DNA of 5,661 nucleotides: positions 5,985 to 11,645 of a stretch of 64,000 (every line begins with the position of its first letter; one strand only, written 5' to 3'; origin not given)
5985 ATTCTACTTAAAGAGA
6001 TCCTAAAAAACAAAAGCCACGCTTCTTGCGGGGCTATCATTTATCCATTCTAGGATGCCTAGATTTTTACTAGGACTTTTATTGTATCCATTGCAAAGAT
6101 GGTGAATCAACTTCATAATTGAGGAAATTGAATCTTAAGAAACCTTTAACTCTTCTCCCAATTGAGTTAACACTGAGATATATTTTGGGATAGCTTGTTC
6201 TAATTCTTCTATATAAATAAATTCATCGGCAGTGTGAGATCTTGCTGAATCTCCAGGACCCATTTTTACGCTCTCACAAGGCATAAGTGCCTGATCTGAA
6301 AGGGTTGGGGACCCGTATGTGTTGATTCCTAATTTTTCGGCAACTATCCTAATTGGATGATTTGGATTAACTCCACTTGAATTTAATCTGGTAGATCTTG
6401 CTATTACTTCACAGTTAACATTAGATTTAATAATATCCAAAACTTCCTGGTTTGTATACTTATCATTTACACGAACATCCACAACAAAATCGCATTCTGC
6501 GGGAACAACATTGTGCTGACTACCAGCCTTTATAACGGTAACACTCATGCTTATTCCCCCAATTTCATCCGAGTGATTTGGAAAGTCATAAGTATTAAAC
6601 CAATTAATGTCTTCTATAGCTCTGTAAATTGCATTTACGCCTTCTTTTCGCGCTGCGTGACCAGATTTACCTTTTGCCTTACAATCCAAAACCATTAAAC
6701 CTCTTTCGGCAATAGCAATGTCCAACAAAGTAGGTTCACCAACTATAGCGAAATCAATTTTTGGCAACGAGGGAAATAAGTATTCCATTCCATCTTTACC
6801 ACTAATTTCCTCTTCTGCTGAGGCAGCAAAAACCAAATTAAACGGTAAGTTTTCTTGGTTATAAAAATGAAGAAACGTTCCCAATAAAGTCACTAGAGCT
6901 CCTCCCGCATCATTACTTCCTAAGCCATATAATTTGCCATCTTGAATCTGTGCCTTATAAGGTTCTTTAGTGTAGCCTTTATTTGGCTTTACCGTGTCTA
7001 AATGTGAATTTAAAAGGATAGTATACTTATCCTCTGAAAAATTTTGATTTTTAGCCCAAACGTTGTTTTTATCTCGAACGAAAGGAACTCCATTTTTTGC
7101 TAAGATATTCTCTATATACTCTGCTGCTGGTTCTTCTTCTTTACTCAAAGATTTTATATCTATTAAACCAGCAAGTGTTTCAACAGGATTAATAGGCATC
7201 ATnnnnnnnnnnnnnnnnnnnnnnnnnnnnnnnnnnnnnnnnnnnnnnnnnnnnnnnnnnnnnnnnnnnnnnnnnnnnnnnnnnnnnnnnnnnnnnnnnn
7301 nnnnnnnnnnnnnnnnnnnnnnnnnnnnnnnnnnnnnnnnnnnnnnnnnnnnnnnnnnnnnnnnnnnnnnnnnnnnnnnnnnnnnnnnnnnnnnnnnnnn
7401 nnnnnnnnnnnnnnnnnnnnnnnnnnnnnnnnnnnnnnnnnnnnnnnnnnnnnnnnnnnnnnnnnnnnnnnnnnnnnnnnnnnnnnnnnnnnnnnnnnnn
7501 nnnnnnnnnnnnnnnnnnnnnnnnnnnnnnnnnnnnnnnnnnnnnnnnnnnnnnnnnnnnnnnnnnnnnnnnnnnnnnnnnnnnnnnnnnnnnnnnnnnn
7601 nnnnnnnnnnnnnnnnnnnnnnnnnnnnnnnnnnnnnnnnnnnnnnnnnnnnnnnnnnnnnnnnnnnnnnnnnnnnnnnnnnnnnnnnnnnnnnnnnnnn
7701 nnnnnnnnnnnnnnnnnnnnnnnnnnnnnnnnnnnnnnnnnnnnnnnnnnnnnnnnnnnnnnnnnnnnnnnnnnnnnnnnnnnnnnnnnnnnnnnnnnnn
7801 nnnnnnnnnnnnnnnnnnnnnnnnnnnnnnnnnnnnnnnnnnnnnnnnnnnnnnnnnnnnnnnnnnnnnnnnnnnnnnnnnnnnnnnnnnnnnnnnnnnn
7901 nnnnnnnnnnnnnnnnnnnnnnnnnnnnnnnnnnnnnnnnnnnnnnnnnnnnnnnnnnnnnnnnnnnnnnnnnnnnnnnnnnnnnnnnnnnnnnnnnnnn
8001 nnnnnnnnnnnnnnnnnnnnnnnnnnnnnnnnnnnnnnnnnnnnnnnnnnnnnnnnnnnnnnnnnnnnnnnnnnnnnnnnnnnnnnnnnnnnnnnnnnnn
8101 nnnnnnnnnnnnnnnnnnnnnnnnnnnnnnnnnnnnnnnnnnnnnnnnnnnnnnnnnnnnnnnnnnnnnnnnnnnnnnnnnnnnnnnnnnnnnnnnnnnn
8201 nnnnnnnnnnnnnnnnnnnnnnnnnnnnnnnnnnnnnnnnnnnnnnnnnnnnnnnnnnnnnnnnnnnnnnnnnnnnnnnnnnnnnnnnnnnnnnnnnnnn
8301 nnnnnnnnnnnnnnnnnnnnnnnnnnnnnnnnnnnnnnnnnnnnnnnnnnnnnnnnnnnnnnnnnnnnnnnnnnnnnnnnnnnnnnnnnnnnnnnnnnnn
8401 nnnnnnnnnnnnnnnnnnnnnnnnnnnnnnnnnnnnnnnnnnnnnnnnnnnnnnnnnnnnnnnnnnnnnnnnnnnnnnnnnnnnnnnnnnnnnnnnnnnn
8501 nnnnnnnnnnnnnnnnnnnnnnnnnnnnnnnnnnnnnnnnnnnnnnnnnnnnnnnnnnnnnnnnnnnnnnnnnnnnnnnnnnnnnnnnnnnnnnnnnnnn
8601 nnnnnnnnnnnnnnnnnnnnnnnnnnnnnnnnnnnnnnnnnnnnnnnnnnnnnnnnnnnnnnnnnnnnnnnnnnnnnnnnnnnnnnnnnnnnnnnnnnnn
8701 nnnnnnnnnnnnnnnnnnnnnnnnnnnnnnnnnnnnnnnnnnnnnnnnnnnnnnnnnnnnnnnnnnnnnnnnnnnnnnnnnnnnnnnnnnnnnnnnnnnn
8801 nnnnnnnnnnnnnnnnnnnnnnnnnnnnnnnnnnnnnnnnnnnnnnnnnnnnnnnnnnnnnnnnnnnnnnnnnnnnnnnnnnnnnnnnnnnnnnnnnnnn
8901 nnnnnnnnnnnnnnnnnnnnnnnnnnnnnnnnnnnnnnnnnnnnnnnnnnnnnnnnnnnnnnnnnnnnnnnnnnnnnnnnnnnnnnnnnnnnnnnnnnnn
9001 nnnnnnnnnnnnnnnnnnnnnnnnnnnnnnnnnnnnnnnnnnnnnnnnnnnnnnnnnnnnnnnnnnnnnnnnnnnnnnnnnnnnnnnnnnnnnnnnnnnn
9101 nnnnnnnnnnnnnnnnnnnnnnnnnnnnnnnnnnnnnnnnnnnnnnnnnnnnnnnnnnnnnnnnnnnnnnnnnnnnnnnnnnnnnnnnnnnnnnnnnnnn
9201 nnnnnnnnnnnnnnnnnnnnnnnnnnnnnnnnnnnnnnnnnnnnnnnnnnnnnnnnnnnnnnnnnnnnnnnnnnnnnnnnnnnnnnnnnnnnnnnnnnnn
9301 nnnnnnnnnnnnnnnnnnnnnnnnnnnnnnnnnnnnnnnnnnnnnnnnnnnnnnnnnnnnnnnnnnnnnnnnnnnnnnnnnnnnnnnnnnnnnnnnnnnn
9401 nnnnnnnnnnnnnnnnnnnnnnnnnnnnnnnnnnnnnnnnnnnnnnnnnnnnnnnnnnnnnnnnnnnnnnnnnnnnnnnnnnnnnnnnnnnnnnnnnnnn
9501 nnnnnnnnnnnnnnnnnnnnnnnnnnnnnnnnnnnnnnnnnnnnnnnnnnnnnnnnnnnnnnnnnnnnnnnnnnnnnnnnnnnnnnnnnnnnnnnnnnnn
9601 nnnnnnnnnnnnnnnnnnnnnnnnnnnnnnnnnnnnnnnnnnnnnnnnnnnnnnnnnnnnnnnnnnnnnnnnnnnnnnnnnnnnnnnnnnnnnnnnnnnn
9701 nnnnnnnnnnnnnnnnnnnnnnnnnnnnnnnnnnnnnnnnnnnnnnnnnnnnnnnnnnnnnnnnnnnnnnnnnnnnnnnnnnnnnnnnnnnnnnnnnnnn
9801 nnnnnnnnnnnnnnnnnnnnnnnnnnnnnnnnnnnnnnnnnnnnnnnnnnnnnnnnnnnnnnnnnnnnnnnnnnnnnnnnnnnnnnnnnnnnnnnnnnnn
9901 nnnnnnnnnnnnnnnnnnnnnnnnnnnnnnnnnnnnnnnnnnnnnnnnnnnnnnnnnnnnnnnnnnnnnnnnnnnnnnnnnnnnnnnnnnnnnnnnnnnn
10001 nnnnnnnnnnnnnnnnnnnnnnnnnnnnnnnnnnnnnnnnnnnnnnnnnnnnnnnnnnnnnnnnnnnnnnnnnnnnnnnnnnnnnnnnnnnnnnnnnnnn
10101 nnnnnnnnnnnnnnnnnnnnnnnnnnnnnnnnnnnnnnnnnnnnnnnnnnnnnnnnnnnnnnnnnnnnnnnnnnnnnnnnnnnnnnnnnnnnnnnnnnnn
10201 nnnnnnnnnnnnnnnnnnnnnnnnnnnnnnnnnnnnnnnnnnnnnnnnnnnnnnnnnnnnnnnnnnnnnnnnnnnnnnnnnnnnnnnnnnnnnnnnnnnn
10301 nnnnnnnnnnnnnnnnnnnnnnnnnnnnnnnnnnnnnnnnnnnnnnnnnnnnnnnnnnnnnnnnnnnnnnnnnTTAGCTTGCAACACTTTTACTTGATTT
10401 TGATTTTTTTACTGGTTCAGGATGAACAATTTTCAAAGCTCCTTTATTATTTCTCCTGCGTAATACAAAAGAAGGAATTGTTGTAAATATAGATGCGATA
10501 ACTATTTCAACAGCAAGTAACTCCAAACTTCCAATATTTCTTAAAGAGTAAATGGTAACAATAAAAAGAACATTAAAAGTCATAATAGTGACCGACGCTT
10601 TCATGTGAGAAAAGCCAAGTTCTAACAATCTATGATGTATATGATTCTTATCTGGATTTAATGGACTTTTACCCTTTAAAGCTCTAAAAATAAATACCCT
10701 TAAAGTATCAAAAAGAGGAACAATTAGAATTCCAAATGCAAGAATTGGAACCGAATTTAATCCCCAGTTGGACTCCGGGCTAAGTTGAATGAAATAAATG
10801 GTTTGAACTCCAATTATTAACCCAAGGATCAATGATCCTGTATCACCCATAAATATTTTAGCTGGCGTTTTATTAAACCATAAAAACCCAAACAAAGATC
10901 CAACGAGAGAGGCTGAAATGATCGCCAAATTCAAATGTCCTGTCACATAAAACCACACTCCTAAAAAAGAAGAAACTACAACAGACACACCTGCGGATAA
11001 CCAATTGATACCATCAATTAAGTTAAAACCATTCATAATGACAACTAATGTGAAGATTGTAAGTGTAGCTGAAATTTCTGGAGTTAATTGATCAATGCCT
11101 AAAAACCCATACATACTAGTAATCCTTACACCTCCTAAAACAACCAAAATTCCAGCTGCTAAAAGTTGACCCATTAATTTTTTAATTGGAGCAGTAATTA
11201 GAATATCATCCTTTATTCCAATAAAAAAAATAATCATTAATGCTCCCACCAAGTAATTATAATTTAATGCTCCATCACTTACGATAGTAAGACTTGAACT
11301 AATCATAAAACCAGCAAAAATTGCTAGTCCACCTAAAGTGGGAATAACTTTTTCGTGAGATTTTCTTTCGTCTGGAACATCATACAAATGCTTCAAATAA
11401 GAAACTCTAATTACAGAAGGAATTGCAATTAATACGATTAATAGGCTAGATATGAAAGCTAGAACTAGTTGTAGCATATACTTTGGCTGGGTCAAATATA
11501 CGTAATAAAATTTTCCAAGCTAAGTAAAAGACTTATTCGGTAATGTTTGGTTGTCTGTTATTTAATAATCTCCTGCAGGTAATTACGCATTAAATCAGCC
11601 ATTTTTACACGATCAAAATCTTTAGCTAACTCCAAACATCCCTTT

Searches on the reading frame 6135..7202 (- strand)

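Call 8: search_protein_families(library=pfam, proteins=[window:6135-7202:-], max_evalue=0.00001)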
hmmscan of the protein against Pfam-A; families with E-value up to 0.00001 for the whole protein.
window:6135-7202:- (355 aa): 2 families
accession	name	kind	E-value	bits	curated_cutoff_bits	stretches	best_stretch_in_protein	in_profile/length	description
PF01546.33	Peptidase_M20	-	1.1e-19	71.6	24.6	1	63-342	1-201/206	Peptidase family M20/M25/M40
PF07687.19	M20_dimer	-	3.9e-17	62.6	21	1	164-263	1-100/107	Peptidase dimerisation domain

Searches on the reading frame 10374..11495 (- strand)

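Call 8: search_protein_families(library=pfam, proteins=[window:10374-11495:-], max_evalue=0.00001)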
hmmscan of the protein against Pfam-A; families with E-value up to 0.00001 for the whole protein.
window:10374-11495:- (373 aa): 1 family
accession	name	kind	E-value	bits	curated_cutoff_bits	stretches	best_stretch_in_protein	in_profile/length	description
PF00953.26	Glycos_transf_4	-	8.2e-37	127.1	27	1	81-235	3-159/160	Glycosyl transferase family 4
